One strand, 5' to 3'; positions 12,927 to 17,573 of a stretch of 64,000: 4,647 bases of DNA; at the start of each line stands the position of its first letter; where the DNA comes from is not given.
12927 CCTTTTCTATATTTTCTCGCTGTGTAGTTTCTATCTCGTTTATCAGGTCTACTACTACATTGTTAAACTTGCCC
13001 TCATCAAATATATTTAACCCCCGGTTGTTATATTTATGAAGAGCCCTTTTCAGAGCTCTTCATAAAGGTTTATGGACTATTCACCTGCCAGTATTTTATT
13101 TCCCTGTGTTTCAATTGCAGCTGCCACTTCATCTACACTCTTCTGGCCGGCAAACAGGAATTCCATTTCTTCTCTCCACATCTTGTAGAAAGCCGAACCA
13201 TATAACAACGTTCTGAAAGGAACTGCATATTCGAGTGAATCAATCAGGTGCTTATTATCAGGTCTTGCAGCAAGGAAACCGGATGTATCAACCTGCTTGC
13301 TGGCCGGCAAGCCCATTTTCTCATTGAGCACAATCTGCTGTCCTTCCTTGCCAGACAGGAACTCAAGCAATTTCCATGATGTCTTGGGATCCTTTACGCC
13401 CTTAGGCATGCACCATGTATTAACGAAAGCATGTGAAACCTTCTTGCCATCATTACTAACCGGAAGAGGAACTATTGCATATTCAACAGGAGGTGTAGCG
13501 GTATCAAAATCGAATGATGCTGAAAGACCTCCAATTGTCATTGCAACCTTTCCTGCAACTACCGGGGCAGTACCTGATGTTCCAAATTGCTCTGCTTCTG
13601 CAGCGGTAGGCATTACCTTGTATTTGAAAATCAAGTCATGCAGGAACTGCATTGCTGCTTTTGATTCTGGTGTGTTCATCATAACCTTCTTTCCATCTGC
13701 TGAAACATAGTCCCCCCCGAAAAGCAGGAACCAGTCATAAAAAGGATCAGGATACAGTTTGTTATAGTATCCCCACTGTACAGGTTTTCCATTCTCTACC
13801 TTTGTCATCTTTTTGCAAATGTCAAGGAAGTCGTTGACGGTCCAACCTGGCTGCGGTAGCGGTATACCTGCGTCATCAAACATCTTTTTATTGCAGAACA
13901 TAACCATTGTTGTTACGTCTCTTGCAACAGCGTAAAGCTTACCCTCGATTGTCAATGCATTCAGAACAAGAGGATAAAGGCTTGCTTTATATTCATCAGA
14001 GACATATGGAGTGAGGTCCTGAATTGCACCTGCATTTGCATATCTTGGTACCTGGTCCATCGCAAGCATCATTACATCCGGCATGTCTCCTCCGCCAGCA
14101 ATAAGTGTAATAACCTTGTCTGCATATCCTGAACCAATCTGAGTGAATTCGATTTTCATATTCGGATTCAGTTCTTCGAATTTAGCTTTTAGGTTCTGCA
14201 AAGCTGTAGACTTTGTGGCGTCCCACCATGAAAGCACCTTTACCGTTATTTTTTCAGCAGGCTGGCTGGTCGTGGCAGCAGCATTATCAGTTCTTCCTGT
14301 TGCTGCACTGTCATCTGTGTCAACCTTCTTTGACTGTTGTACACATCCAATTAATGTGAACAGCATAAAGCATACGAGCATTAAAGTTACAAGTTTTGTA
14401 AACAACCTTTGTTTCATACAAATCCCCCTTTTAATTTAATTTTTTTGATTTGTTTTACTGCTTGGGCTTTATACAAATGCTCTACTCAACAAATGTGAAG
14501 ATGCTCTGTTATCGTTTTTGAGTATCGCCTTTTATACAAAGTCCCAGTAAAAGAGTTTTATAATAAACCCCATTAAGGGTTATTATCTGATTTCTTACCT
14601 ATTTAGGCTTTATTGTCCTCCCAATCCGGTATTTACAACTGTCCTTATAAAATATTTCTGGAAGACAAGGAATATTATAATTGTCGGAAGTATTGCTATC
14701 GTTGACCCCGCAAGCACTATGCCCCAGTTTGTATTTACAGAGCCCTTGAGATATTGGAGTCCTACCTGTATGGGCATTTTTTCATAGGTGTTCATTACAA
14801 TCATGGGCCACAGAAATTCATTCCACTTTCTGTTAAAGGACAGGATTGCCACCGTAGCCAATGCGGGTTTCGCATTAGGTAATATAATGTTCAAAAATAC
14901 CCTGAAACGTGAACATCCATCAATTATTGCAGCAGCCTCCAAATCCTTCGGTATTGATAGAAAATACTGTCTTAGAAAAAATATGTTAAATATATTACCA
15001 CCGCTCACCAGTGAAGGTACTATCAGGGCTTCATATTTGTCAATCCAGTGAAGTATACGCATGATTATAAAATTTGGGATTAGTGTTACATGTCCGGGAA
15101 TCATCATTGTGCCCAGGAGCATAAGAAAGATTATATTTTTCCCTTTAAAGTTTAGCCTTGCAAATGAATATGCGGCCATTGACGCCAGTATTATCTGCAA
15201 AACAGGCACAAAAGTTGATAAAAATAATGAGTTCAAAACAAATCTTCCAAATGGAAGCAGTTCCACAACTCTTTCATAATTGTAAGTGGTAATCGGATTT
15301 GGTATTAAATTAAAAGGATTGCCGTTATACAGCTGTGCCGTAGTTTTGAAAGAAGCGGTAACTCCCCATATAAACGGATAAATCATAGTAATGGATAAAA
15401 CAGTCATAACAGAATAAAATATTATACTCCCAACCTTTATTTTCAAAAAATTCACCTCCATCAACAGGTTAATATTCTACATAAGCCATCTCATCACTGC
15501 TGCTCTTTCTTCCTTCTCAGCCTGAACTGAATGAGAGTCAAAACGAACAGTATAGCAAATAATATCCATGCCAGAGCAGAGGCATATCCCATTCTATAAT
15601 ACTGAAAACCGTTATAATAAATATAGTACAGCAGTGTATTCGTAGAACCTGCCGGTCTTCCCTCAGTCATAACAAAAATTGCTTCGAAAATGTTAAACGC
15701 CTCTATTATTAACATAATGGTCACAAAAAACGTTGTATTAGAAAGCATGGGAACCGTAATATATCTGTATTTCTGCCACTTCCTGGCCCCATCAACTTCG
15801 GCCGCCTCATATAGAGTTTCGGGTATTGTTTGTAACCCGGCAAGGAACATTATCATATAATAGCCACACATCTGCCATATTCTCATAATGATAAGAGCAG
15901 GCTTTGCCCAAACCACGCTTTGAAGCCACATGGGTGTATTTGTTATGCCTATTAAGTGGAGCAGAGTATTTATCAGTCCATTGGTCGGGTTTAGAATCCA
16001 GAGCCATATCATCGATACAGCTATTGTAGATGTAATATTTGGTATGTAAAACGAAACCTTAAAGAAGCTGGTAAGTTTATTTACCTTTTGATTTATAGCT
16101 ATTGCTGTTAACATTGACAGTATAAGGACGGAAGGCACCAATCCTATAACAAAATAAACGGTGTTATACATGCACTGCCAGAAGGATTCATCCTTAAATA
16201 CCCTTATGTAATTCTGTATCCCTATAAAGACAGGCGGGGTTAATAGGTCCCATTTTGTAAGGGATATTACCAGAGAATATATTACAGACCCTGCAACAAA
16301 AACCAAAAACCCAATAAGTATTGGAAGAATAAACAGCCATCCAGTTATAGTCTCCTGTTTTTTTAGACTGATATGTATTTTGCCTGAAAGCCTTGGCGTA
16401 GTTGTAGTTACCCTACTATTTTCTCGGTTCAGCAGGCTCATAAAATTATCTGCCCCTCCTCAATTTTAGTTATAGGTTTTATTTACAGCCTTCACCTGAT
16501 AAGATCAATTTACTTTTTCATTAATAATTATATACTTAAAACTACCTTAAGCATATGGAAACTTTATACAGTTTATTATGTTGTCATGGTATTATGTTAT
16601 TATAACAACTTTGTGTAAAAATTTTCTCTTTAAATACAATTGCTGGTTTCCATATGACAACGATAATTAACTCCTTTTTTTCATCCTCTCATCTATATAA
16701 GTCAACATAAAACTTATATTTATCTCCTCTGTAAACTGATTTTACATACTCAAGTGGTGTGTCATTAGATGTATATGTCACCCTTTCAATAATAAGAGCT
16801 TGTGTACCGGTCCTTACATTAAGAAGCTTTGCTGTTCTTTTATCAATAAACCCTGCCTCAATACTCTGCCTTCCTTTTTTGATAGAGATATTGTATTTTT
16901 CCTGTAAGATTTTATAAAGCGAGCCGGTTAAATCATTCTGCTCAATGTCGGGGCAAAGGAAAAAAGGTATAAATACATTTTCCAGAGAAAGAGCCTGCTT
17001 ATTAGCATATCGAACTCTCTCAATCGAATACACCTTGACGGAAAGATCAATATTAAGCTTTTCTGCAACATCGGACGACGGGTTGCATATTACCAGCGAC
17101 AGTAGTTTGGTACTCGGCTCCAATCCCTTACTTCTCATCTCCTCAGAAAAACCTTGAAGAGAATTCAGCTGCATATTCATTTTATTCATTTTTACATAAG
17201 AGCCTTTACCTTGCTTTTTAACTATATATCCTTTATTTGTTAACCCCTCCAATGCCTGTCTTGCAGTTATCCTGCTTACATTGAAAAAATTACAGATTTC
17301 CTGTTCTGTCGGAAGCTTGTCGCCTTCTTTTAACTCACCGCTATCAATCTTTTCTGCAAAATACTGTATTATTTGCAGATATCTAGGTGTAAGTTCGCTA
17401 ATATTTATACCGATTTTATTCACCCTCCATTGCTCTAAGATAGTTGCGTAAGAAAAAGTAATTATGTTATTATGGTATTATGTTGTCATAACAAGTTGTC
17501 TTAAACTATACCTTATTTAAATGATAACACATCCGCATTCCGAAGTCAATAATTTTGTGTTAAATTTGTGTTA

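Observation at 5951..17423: GntR(HutC)-controlled sugar locus with duplicated BadF-kinase/SIS modules, an MBL hydrolase and a 695-aa glycosidase-like protein of unrecognised family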

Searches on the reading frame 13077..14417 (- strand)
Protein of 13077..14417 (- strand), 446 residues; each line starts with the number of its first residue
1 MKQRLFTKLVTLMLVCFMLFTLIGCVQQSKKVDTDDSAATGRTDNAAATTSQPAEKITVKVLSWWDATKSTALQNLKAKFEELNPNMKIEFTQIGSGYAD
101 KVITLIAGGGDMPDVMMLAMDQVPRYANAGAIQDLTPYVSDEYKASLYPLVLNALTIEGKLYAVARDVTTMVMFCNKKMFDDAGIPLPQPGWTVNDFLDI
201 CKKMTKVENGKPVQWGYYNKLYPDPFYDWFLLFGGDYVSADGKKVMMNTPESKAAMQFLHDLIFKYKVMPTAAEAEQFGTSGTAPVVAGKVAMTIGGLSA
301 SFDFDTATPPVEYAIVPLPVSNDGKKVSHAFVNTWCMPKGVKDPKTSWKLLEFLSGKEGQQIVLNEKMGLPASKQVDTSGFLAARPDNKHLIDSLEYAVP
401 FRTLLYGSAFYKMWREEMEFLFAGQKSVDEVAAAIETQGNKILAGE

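Call 3: search_protein_families(library=pfam, proteins=[window:13077-14417:-], max_evalue=0.01)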
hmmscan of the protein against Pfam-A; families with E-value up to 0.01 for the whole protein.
window:13077-14417:- (446 aa): 3 families
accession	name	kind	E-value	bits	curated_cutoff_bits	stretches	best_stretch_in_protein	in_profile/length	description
PF13416.11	SBP_bac_8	-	1.3e-38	133.9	27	1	76-387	2-276/279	Bacterial extracellular solute-binding protein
PF01547.30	SBP_bac_1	-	5.1e-37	128.9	26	1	70-361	7-307/307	Bacterial extracellular solute-binding protein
PF13531.11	SBP_bac_11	-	0.00077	19.7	25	0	68-139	8-77/227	Bacterial extracellular solute-binding protein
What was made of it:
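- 13077..14417 (-): Extracellular solute-binding lipoprotein (446 aa), followed by a stem-loop at about 13040-13070. SBP_bac_1 and SBP_bac_8 (call 3).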

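Call 4: search_protein_families(library=ncbifam, proteins=[window:13077-14417:-], max_evalue=0.01)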
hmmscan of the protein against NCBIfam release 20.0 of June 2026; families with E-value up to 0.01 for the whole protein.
window:13077-14417:- (446 aa): 5 families
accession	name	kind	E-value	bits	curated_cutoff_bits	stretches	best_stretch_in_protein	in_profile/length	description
NF053763.1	ABCarbgalBndGanS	equivalog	7e-17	61.3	700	1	38-376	17-348/420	galactooligosaccharide ABC transporter substrate-binding protein GanS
NF007011.0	PRK09474.1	equivalog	6.7e-16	58.1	291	1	60-431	32-386/396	maltose/maltodextrin ABC transporter substrate-binding protein MalE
TIGR03850.1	bind_CPR_0540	equivalog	1.2e-08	34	299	1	10-371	5-361/437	carbohydrate ABC transporter substrate-binding protein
TIGR03851.1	chitin_NgcE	equivalog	0.00045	19.3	399.65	1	128-215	112-203/450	N-acetylglucosamine/diacetylchitobiose ABC transporter substrate-binding protein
NF040930.1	ABC_arch_GlcS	equivalog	0.0017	17.3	500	1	60-189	2-142/444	glucose ABC transporter substrate-binding protein GlcS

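Call 39: search_solved_structures(query=window:13077-14417:-, max_evalue=0.00001)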
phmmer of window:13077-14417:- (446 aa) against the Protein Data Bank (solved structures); distinct sequences matched with E-value up to 0.00001: 487 (the best 60 are shown).
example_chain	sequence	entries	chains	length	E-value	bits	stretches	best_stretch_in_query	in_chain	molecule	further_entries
6rjy_A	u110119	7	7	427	4.9e-32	114.9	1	55-438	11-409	Arabino-oligosaccharids-binding protein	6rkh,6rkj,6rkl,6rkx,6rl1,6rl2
5f7v_A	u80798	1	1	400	2.3e-27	99.4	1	68-400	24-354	Lmo0181 protein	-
4r9f_A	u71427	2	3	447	1.9e-22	83.2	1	52-352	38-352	MBP1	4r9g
8jbg_B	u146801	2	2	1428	3.7e-18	69.1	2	38-431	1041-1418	Neuromedin-K receptor (NK3R-pFastbac1) | NK3R-pFastbac1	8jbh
9vus_A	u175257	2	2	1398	1.2e-17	67.5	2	73-439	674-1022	Soluble cytochrome b562,2-oxoglutarate receptor 1,Soluble cytochrome b562,2-oxoglutarate r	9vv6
5z6b_A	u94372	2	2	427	1.5e-16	63.8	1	50-378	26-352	Putative ABC transporter substrate-binding protein YesO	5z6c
9xf5_A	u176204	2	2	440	1.9e-16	63.5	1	4-400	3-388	ABC transporter substrate-binding protein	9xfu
4r6k_A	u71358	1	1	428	2.5e-16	63.1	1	51-378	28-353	SOLUTE-BINDING PROTEIN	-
3jzj_A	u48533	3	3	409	5.8e-16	61.9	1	62-436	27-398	Acarbose/maltose binding protein GacH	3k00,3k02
3k01_A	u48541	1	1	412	6e-16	61.9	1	62-436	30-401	Acarbose/maltose binding protein GacH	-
6ffl_A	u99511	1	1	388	9.7e-16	61.2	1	75-425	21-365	Maltose/maltodextrin transport permease homologue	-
4qrz_A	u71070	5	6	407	2.6e-15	59.7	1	62-401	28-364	ABC-TYPE SUGAR TRANSPORTER | ABC transporter, substrate binding protein (Sugar)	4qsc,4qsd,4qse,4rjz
5ci5_A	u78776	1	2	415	1.2e-14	57.5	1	86-372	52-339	Extracellular solute-binding protein family 1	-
1urg_A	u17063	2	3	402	2.5e-14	56.5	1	48-428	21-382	MALTOSE-BINDING PROTEIN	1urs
6dtq_A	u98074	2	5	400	2.5e-14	56.5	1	79-336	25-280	maltose-binding protein MalE3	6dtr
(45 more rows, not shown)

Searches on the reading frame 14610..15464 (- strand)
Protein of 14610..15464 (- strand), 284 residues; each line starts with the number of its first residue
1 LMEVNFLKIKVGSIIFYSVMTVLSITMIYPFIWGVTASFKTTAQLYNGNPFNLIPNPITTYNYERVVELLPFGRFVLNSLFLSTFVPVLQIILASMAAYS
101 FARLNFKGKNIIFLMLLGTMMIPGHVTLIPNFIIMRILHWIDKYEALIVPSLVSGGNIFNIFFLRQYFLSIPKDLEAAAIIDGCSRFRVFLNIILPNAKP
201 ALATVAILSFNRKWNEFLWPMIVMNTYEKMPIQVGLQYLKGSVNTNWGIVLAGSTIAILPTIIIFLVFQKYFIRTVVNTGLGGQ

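Call 3: search_protein_families(library=pfam, proteins=[window:14610-15464:-], max_evalue=0.01)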
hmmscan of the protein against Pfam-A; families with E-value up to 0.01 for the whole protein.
window:14610-15464:- (284 aa): 1 family
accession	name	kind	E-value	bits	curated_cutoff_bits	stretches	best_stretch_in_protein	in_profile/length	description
PF00528.27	BPD_transp_1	-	8.4e-18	65.2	26.4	1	91-275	2-181/184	Binding-protein-dependent transport system inner membrane component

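Call 4: search_protein_families(library=ncbifam, proteins=[window:14610-15464:-], max_evalue=0.01)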
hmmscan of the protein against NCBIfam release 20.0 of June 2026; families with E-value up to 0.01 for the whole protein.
window:14610-15464:- (284 aa): 17 families
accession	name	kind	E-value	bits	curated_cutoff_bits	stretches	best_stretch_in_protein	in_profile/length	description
NF008210.0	PRK10973.1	equivalog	1e-35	123.8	297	1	14-279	9-279/281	sn-glycerol-3-phosphate ABC transporter permease UgpE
NF040932.1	ABC_arch_GlcU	equivalog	5.4e-26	91.8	340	1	15-283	4-271/272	glucose ABC transporter permease GlcU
NF008231.0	PRK10998.1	equivalog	5.4e-25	88.6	261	1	70-280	79-293/296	maltose ABC transporter permease MalG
NF040839.1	tungstate_WtpB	equivalog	1.3e-10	41.4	340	1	76-267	46-243/251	tungstate ABC transporter permease WtpB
TIGR01581.1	Mo_ABC_porter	hypoth_equivalog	2.4e-08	33.7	210.3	1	79-242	26-204/225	ABC transporter permease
TIGR02141.1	modB_ABC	equivalog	3.4e-08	33.4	182.6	1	79-223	3-158/208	molybdate ABC transporter permease subunit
NF006939.0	PRK09421.1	equivalog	9.2e-08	31.8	262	1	165-217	113-165/230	molybdate ABC transporter permease subunit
NF007047.0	PRK09500.1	equivalog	1.4e-07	31.4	326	1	43-235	27-219/257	spermidine/putrescine ABC transporter permease PotC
TIGR02139.1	permease_CysT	equivalog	1.6e-06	27.9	246.1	1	168-217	155-204/265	sulfate ABC transporter permease subunit CysT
TIGR03262.1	PhnU2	equivalog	2.6e-06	26.4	593.25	1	62-268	42-253/546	putative 2-aminoethylphosphonate ABC transporter permease subunit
TIGR00969.1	3a0106s02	subfamily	1.3e-05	24.8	240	1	169-223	167-221/272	sulfate ABC transporter permease subunit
NF011624.0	PRK15050.1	equivalog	3.5e-05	23.1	247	1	171-276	187-290/297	2-aminoethylphosphonate ABC transporter permease subunit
TIGR02140.1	permease_CysW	equivalog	6.7e-05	22.5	329.1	1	174-263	158-251/261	sulfate ABC transporter permease subunit CysW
TIGR00974.1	3a0107s02c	equivalog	0.00012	21.4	193.45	1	168-216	152-200/272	phosphate ABC transporter permease PstA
NF008208.0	PRK10971.1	equivalog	0.00015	21.3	415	1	171-217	166-212/277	sulfate/thiosulfate ABC transporter permease CysT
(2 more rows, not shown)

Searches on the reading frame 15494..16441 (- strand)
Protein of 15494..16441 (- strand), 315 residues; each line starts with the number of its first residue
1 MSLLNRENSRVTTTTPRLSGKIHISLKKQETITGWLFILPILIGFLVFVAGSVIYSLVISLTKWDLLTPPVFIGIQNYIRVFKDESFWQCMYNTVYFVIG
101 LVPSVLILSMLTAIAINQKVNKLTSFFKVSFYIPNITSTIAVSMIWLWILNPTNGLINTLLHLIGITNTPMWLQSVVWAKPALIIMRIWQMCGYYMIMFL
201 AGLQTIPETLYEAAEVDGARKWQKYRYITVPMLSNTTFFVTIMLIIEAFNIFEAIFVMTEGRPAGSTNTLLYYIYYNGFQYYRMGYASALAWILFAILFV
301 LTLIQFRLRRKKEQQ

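Call 3: search_protein_families(library=pfam, proteins=[window:15494-16441:-], max_evalue=0.01)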
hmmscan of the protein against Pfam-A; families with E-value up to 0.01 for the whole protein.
window:15494-16441:- (315 aa): 1 family
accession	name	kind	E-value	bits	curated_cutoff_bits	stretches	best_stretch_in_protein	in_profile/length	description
PF00528.27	BPD_transp_1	-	8.2e-15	55.4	26.4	1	107-311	3-181/184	Binding-protein-dependent transport system inner membrane component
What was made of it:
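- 15494..16441 (-): ABC permease 1 (CUT1 type, 315 aa). BPD_transp_1 (call 3).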

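Call 4: search_protein_families(library=ncbifam, proteins=[window:15494-16441:-], max_evalue=0.01)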
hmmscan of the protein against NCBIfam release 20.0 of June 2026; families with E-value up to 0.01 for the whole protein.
window:15494-16441:- (315 aa): 10 families
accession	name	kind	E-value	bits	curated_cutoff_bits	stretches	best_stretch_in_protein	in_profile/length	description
NF007852.0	PRK10561.1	equivalog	1.1e-33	117.4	335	1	35-312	15-291/295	sn-glycerol-3-phosphate ABC transporter permease UgpA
NF040931.1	ABC_arch_GlcT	equivalog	8.5e-31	107.6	360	1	40-301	4-263/278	glucose ABC transporter permease GlcT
NF008232.0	PRK10999.1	equivalog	8.7e-23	80.8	392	1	71-312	263-518/520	maltose ABC transporter permease MalF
TIGR03262.1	PhnU2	equivalog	9.1e-11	41.1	593.25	1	54-312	19-260/546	putative 2-aminoethylphosphonate ABC transporter permease subunit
TIGR02140.1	permease_CysW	equivalog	1.3e-07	31.4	329.1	1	64-308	22-255/261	sulfate ABC transporter permease subunit CysW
TIGR01581.1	Mo_ABC_porter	hypoth_equivalog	3.4e-07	30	210.3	1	104-303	36-224/225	ABC transporter permease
NF011624.0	PRK15050.1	equivalog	4.5e-06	26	247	1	27-302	17-279/297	2-aminoethylphosphonate ABC transporter permease subunit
TIGR02141.1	modB_ABC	equivalog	0.0008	19.1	182.6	1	105-304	14-199/208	molybdate ABC transporter permease subunit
NF008231.0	PRK10998.1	equivalog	0.0033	17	261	1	174-250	160-228/296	maltose ABC transporter permease MalG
TIGR00969.1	3a0106s02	subfamily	0.0079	15.7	240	0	58-305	30-266/272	sulfate ABC transporter permease subunit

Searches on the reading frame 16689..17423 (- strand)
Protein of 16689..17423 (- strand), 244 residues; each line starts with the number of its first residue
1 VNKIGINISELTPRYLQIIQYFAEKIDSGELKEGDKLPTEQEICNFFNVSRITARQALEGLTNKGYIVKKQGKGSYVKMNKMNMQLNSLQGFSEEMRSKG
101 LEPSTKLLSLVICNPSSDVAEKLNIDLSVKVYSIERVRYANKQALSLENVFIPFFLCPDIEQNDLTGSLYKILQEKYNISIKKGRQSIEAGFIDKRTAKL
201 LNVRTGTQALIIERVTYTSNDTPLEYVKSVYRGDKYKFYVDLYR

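Call 3: search_protein_families(library=pfam, proteins=[window:16689-17423:-], max_evalue=0.01)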
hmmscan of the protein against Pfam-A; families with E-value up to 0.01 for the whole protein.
window:16689-17423:- (244 aa): 5 families
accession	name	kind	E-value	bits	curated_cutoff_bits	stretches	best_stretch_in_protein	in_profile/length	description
PF07702.18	UTRA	-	1.4e-40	138.8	23.8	1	99-237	2-141/141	UTRA domain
PF00392.27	GntR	-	2.1e-17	63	27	1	15-77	2-64/64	Bacterial regulatory proteins, gntR family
PF08279.18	HTH_11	-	0.0011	19.2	25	1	39-74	17-53/55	HTH domain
PF08220.18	HTH_DeoR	-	0.0028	17.8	21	1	36-72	14-49/57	DeoR-like helix-turn-helix domain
PF01325.25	Fe_dep_repress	-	0.0096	16.5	26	0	31-74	16-59/60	Iron dependent repressor, N-terminal DNA binding domain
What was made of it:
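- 16689..17423 (-): HutC-subfamily GntR regulator (244 aa). Pfam GntR plus UTRA domains (call 3).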

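Call 4: search_protein_families(library=ncbifam, proteins=[window:16689-17423:-], max_evalue=0.01)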
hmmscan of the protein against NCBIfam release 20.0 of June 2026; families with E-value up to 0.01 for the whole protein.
window:16689-17423:- (244 aa): 27 families (the best 25 are shown)
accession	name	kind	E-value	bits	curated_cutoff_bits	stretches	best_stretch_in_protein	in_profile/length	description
NF041547.1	GntR_LSA1692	equivalog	3e-52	177.6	275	1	15-244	3-232/233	GntR family transcriptional regulator, LSA1692 subfamily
NF008491.0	PRK11402.1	subfamily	8.8e-46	156.4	269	1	12-241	10-239/243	GntR family transcriptional regulator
TIGR03337.1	phnR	equivalog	3.3e-42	144.8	296.75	1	14-235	2-223/231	phosphonate utilization transcriptional regulator PhnR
NF007292.0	PRK09764.1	equivalog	7.4e-39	133.3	281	1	12-239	4-231/240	GntR family transcriptional regulator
TIGR02018.2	his_ut_repres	equivalog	6.1e-38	130.4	220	1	15-239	1-223/226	histidine utilization transcriptional repressor HutC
TIGR02325.1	C_P_lyase_phnF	equivalog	1.7e-36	125.9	156.8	1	14-240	9-236/238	phosphonate metabolism transcriptional regulator PhnF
TIGR02404.1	trehalos_R_Bsub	equivalog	2.5e-36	125.5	211.95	1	15-239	2-228/233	trehalose operon repressor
NF052441.1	TransRegRv0792c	equivalog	5.7e-31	107.7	400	1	17-244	20-248/260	Rv0792c family HTH-type transcriptional regulator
NF007486.0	PRK10079.1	equivalog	1.7e-24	86.9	363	1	15-238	14-237/241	phosphonate metabolism transcriptional regulator PhnF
NF011575.0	PRK14999.1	equivalog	1.1e-18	67.5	424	1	11-238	10-235/241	histidine utilization repressor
NF052282.1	PLP_TF_PdxR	equivalog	6.2e-16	58.5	320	1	14-93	2-77/448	MocR-like pyridoxine biosynthesis transcription factor PdxR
NF047563.1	modulin_PmtR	equivalog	8.4e-12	45.2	200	1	8-84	7-83/125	PSM export ABC transporter transcriptional regulator PmtR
NF052286.1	ecto_TF_EhuR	exception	4.4e-11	42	480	1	12-85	10-83/458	MocR-like ectoine utilization transcription factor EhuR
NF007001.0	PRK09464.1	equivalog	1.5e-10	41.2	330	1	18-81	15-78/254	pyruvate dehydrogenase complex transcriptional repressor PdhR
NF003011.0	PRK03837.1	subfamily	3.9e-10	39.7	260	1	22-98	22-98/241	transcriptional regulator NanR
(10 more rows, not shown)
